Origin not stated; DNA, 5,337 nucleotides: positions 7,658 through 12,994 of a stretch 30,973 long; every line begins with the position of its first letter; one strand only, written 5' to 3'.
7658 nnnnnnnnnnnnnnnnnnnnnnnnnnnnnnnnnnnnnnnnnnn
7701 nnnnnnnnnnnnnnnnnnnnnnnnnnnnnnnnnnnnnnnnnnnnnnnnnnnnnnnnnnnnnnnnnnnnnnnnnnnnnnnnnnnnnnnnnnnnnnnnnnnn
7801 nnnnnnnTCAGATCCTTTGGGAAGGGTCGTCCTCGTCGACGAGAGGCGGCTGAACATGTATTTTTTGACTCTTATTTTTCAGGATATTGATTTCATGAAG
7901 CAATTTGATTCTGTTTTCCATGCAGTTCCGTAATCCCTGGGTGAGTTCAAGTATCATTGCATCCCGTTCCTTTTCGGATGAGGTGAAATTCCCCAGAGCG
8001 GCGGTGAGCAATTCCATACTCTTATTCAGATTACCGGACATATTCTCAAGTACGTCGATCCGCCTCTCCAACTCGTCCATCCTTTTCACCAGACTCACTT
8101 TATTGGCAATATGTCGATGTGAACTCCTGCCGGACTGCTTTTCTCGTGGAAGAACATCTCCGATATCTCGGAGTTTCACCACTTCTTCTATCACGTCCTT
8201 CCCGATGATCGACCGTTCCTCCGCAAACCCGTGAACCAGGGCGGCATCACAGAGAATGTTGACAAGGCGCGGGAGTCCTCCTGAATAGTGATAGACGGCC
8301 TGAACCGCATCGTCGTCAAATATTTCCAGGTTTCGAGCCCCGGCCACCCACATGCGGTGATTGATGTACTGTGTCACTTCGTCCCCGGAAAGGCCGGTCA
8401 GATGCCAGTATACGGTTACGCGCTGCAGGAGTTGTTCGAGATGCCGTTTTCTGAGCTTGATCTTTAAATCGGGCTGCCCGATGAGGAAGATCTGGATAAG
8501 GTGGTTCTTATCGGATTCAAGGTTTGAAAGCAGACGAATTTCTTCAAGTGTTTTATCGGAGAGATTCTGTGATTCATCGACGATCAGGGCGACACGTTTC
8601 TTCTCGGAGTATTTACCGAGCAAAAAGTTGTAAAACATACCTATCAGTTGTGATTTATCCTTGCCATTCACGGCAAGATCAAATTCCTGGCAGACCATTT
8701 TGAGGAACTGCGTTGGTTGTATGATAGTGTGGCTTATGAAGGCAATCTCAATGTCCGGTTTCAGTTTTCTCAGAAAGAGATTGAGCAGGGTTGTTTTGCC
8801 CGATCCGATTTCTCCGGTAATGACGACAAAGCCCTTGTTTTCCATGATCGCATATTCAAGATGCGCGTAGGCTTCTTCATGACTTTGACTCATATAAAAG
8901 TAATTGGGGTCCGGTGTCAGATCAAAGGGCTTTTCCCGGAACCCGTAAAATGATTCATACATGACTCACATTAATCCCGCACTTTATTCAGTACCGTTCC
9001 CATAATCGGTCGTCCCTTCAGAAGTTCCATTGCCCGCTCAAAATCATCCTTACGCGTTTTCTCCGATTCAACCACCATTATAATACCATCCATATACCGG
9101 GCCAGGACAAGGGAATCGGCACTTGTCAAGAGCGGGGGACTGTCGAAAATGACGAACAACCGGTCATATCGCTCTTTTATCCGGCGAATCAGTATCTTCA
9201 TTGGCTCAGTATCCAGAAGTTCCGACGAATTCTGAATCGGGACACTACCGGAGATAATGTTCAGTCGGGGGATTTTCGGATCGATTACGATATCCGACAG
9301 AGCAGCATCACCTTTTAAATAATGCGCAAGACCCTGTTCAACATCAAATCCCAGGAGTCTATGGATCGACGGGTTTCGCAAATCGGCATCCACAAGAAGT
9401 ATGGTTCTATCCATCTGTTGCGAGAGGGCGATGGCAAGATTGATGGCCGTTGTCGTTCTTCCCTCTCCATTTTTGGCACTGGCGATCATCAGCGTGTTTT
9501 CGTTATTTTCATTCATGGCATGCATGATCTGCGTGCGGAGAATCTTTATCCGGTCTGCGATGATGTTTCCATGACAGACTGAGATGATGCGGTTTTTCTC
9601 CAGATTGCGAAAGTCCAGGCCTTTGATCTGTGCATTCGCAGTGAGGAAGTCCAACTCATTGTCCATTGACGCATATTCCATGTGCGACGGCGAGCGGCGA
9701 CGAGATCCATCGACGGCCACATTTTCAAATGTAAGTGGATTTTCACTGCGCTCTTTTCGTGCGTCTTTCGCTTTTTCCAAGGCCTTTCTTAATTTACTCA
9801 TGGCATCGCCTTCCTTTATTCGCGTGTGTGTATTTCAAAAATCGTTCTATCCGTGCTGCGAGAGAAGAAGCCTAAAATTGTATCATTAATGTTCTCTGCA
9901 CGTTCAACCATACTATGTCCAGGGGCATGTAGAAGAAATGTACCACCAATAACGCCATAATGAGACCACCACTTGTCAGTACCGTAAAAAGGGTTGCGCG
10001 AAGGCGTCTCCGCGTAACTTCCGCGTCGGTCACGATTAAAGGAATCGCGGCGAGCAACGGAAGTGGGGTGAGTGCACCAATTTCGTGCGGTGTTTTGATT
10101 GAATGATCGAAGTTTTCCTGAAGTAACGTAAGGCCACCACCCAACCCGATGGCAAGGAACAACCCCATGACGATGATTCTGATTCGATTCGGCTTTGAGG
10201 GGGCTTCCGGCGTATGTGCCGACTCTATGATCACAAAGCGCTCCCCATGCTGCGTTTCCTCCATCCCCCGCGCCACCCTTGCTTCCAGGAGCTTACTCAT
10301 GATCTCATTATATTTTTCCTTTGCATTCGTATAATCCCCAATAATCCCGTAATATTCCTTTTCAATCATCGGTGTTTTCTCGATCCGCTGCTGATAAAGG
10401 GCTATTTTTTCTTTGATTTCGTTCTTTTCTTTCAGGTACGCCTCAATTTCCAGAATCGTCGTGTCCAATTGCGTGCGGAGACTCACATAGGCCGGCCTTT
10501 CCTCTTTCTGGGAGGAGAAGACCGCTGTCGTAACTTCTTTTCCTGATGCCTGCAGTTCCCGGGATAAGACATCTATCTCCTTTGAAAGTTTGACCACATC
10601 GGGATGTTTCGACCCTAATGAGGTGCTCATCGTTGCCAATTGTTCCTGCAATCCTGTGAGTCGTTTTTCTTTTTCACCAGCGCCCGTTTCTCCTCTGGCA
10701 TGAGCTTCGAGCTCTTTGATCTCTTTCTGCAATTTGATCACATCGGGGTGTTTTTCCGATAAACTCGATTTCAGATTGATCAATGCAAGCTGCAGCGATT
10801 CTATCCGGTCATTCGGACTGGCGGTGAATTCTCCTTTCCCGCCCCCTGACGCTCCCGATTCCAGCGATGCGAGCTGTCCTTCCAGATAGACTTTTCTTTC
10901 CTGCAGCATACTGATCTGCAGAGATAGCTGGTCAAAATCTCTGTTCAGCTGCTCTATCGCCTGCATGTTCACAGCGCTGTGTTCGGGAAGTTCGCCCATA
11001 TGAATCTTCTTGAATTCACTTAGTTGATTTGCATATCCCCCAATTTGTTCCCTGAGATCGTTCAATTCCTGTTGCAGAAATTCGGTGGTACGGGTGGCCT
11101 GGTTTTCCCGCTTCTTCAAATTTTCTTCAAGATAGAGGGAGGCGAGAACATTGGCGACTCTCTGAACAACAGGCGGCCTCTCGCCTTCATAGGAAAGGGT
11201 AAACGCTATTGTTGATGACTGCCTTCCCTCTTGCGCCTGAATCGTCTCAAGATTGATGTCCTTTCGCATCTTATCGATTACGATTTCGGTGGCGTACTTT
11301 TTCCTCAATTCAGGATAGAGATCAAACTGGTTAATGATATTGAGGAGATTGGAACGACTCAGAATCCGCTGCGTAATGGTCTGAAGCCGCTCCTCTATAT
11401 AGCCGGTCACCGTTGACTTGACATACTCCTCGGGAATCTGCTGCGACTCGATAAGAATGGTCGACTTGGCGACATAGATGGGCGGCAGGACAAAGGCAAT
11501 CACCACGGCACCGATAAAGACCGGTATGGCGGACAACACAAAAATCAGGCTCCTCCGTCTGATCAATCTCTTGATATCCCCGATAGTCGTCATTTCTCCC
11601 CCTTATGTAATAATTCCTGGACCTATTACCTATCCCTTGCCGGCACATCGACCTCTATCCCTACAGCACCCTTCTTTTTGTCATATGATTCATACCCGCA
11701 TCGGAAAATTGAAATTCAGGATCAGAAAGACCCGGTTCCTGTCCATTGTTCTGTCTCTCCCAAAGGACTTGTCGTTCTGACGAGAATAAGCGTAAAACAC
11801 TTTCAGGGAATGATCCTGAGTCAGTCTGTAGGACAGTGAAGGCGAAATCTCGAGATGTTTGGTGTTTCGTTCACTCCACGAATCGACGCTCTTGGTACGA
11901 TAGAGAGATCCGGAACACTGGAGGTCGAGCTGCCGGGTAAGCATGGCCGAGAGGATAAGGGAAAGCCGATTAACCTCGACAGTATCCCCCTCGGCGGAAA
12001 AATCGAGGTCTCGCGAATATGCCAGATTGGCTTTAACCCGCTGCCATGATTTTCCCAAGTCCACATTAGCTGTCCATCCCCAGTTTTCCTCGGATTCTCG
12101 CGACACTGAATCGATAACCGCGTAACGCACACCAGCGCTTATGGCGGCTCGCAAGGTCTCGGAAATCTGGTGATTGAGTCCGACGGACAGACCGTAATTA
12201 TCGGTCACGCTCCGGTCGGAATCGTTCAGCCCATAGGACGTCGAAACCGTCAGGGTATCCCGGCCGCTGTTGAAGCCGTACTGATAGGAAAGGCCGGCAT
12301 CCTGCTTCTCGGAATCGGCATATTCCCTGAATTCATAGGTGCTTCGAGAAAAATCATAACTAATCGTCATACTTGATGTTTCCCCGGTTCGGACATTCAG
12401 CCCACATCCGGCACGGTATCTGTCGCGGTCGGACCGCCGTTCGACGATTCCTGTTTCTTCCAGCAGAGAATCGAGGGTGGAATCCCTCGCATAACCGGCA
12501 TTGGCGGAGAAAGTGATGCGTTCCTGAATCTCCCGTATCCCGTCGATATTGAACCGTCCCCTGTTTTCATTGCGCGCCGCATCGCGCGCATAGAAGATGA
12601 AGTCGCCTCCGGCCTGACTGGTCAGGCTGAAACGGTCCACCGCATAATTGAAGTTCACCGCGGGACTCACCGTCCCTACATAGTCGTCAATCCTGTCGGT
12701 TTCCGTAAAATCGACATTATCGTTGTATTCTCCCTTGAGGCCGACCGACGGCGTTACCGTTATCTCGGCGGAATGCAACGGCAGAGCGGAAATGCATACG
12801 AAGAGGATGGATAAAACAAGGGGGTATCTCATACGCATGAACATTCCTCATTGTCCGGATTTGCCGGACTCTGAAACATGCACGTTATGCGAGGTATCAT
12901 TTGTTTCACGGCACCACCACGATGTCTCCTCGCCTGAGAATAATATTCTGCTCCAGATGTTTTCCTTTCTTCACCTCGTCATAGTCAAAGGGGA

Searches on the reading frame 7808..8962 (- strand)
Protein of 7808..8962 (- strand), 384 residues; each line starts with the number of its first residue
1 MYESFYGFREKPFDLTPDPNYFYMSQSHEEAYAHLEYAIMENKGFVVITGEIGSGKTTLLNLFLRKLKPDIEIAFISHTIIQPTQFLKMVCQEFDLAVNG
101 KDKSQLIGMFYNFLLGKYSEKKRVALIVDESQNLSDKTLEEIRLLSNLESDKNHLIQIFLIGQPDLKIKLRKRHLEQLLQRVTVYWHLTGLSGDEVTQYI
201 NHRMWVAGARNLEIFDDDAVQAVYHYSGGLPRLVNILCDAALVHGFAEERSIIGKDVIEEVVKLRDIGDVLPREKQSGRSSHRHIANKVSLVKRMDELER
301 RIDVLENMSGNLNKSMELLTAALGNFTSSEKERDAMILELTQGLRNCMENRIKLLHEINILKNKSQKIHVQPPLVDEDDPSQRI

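Call 7: search_protein_families(library=ncbifam, proteins=[window:7808-8962:-], max_evalue=0.00001)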
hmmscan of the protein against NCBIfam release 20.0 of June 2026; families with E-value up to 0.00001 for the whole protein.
window:7808-8962:- (384 aa): 1 family
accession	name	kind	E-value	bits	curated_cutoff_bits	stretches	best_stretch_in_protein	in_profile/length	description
TIGR03015.1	pepcterm_ATPase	hypoth_equivalog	1.3e-91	306.8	324.5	1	1-263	1-264/269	XrtA/PEP-CTERM system-associated ATPase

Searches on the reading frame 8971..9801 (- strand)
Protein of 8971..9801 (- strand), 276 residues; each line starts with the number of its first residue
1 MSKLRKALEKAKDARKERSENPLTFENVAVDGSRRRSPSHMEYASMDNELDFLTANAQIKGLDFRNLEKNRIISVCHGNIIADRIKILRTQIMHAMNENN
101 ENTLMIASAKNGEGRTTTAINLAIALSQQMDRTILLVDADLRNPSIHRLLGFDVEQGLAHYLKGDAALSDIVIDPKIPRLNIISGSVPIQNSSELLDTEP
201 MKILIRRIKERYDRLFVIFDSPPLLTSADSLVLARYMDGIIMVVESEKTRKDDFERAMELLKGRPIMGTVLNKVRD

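Call 7: search_protein_families(library=ncbifam, proteins=[window:8971-9801:-], max_evalue=0.00001)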
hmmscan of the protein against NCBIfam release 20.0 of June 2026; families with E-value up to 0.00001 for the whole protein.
window:8971-9801:- (276 aa): 12 families
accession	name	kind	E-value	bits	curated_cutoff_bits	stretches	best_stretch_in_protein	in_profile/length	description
TIGR03018.1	pepcterm_TyrKin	hypoth_equivalog_domain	8.2e-53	178.8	230.65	1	81-272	11-207/207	XrtA-associated tyrosine autokinase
TIGR01007.1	eps_fam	subfamily_domain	1.3e-36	126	108.05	1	86-274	4-190/204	polysaccharide biosynthesis tyrosine autokinase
TIGR03029.1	EpsG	equivalog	7e-27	94.3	313.8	1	81-272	83-273/274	chain length determinant protein tyrosine kinase EpsG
NF007350.0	PRK09841.1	equivalog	3.9e-26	91.4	1248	1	82-274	512-703/726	tyrosine-protein kinase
NF008568.0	PRK11519.1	equivalog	7.3e-26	90.5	1068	1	67-274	491-698/720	tyrosine-protein kinase Wzc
TIGR01005.1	eps_transp_fam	subfamily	6.4e-17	61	411.7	1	81-251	526-693/754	exopolysaccharide transport protein family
TIGR01969.1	minD_arch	subfamily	3.5e-13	49.3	201.75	1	104-274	3-170/251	cell division ATPase MinD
TIGR01968.1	minD_bact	equivalog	6.1e-11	42.1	212.9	1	102-263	2-160/261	septum site-determining protein MinD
NF047398.1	AAA_KGGVGR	domain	1.3e-08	35.5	90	1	103-163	4-66/190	KGGVGR-motif variant AAA ATPase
NF008669.0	PRK11670.1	equivalog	1.3e-07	30.9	348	1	96-153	102-158/369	iron-sulfur cluster carrier protein ApbC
NF041546.1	ParA_partition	equivalog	1.4e-07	31.3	180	0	105-140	3-37/203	ParA family partition ATPase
NF041136.1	MrpORP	equivalog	2.2e-07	30.5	450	1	101-155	5-58/365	iron-sulfur cluster carrier protein MrpORP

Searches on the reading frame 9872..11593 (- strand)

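Call 7: search_protein_families(library=ncbifam, proteins=[window:9872-11593:-], max_evalue=0.00001)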
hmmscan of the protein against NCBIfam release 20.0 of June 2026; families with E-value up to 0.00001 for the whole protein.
window:9872-11593:- (573 aa): 7 families
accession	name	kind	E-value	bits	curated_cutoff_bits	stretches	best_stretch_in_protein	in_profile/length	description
TIGR03007.1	pepcterm_ChnLen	equivalog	2.2e-84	283.5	278.85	2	9-306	8-298/498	XrtA system polysaccharide chain length determinant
TIGR03017.1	EpsF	equivalog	1.1e-19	70.5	422.75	2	12-296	12-295/444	chain length determinant protein EpsF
NF007350.0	PRK09841.1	equivalog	7.1e-09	34.3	1248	1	121-196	221-295/726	tyrosine-protein kinase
NF045487.1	ASRP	equivalog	2.8e-08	32.8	300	1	159-437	202-478/593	archaea-specific SMC-related protein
NF008568.0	PRK11519.1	equivalog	3.8e-08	32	1068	1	99-196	204-295/720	tyrosine-protein kinase Wzc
TIGR01006.1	polys_exp_MPA1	subfamily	1.2e-07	31.4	296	0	454-518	158-222/226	CspC family polysaccharide chain length determinant protein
TIGR01005.1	eps_transp_fam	subfamily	4.4e-07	28.5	411.7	1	335-525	299-485/754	exopolysaccharide transport protein family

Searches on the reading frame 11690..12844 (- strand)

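Call 7: search_protein_families(library=ncbifam, proteins=[window:11690-12844:-], max_evalue=0.00001)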
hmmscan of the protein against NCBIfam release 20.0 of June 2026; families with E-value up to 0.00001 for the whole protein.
window:11690-12844:- (384 aa): 1 family
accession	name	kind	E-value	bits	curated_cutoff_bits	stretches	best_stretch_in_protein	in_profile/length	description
TIGR03016.1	pepcterm_hypo_1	hypoth_equivalog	1.6e-19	70.3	90.85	1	26-258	2-223/477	TIGR03016 family PEP-CTERM system-associated outer membrane protein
